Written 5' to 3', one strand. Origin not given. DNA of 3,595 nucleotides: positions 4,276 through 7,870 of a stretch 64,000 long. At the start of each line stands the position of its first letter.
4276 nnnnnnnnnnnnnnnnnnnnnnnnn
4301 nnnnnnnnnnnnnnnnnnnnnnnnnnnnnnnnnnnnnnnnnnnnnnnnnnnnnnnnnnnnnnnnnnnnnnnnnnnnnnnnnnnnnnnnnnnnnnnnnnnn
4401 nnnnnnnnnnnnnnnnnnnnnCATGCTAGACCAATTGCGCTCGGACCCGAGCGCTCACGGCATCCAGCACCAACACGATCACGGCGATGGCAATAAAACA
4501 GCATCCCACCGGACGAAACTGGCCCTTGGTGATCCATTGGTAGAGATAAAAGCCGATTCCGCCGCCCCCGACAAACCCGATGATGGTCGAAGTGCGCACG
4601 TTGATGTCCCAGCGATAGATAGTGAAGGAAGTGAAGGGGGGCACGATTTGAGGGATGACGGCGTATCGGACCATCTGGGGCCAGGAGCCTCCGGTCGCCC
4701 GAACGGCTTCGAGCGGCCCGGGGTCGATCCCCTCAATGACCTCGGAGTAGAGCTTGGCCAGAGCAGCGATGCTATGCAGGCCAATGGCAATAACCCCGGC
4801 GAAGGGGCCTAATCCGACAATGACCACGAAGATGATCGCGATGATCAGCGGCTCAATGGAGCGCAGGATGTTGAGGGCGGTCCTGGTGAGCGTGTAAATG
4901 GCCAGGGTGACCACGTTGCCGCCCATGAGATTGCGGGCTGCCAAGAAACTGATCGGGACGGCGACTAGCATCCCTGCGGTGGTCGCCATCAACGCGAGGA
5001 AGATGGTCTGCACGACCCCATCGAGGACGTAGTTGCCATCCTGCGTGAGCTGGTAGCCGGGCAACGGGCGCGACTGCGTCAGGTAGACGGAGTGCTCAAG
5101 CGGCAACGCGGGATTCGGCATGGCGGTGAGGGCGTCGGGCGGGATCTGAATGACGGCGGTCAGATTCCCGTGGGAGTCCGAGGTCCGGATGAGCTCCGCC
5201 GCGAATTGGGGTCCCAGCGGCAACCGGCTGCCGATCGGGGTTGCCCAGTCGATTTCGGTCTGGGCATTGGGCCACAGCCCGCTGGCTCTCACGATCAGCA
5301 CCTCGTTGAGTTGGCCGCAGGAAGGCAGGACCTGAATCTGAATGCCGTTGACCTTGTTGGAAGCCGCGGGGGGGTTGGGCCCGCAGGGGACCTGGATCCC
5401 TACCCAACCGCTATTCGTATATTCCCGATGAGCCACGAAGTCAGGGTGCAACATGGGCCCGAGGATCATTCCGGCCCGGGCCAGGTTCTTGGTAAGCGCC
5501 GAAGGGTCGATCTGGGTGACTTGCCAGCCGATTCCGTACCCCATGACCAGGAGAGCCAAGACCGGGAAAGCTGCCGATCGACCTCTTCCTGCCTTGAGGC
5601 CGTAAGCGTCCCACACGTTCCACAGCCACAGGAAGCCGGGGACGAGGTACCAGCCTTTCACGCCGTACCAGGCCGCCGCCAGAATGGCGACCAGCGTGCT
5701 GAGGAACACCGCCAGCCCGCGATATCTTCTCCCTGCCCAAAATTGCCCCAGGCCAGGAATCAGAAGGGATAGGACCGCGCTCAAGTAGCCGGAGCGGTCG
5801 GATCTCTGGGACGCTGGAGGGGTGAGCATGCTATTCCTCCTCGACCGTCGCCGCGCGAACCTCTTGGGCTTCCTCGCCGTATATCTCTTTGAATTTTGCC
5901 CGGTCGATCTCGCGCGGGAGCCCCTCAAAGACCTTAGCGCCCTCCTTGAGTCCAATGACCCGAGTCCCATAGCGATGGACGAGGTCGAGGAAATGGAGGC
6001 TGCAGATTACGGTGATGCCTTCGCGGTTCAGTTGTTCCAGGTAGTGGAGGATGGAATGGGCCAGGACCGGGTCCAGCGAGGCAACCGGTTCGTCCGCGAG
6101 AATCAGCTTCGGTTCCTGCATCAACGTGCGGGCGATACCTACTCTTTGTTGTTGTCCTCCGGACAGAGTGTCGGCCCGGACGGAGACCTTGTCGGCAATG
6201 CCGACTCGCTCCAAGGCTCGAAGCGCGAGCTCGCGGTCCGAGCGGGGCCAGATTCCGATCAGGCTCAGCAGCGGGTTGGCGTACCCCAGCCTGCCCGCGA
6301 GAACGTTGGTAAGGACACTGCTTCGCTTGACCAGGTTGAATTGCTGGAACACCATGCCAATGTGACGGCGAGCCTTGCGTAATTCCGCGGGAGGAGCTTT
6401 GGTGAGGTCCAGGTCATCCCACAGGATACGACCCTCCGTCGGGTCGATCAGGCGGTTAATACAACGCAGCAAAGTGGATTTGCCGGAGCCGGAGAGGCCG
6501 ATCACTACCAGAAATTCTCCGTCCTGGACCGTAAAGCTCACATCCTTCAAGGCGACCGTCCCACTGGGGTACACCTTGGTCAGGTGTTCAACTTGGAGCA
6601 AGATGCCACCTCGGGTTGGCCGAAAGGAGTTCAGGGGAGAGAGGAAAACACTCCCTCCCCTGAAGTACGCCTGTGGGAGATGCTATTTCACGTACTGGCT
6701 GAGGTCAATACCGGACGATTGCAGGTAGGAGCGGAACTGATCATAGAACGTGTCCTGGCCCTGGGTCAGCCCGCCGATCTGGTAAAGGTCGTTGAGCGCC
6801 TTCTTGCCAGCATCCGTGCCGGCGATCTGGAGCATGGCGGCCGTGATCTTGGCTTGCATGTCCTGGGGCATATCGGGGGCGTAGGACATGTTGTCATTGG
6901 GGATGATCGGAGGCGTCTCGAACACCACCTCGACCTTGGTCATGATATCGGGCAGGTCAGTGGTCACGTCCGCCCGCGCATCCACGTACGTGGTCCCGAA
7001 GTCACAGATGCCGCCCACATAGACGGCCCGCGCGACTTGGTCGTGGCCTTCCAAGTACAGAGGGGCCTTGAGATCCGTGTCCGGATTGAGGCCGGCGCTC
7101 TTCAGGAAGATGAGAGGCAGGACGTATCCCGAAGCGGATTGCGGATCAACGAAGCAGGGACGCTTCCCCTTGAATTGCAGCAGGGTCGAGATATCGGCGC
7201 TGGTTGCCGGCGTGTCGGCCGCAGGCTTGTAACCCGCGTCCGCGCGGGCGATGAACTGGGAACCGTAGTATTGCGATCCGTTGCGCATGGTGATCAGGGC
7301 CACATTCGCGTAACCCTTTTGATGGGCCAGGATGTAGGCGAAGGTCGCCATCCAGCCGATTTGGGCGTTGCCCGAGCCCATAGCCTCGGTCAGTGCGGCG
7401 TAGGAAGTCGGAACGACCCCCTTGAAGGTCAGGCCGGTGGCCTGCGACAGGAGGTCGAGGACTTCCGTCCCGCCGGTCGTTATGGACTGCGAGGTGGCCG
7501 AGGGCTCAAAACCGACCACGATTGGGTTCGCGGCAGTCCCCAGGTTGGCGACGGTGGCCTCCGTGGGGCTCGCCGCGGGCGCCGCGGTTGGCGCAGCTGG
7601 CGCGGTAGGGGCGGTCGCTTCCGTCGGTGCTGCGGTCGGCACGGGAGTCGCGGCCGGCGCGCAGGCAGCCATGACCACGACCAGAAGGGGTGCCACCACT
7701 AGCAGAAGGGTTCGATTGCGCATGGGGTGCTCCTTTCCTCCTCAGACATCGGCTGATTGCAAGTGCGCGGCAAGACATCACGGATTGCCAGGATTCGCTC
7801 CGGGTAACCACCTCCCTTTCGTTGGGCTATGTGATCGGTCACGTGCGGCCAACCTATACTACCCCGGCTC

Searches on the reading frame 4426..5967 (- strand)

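Call 61: search_protein_families(library=pfam, proteins=[window:4426-5967:-], max_evalue=0.00001)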
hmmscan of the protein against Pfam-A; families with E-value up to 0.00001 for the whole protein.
window:4426-5967:- (513 aa): 1 family
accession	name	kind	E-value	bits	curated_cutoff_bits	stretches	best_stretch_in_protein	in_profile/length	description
PF00528.27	BPD_transp_1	-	2.7e-13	50.5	26.4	1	337-505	2-171/184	Binding-protein-dependent transport system inner membrane component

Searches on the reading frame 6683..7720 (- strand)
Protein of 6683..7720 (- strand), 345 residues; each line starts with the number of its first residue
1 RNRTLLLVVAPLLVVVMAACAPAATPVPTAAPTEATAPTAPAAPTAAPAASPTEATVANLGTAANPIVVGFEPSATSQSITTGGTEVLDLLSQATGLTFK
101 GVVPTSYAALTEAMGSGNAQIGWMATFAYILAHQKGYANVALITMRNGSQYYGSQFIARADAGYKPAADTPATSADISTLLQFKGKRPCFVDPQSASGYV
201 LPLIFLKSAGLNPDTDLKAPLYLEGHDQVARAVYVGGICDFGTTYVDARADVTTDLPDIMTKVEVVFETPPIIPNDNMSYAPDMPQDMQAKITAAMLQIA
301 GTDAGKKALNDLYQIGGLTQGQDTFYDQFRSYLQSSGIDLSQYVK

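Call 61: search_protein_families(library=pfam, proteins=[window:6683-7720:-], max_evalue=0.00001)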
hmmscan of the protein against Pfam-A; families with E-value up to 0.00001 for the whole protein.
window:6683-7720:- (345 aa): 1 family
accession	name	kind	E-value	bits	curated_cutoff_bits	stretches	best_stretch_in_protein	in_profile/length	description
PF12974.12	Phosphonate-bd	-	2.7e-50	171.5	27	1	69-324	1-240/242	ABC transporter, phosphonate, periplasmic substrate-binding protein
